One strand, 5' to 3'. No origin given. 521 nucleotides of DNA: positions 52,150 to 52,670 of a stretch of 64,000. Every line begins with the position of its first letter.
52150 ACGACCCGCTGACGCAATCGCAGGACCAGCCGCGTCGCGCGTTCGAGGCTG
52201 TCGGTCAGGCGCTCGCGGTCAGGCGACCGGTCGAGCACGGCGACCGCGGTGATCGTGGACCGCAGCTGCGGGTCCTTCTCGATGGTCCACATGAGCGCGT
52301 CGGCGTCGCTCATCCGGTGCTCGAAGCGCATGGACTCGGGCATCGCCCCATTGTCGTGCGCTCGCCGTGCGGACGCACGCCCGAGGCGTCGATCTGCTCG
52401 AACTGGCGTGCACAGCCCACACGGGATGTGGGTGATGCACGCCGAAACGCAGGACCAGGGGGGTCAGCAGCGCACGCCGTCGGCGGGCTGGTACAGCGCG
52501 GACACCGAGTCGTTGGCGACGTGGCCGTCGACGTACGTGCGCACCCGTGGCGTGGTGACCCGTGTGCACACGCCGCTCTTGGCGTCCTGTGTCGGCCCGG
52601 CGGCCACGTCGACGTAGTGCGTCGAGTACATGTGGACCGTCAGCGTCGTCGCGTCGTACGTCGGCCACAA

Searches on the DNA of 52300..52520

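Call 24: search_rna_families(source=window, start=52300, end=52520, threshold=evalue, max_evalue=10)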
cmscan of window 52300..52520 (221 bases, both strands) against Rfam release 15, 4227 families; matches with E-value up to 10: 2.
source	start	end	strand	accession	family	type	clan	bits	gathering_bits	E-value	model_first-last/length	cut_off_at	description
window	52407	52441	-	RF04281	mir-8791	Gene; miRNA;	CL00146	12.8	85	9.8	1-77/77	no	mir-8791 microRNA precursor family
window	52466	52494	+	RF03549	mir-15_2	Gene; miRNA;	-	12.5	80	8.8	1-56/56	no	mir-15_2 microRNA precursor family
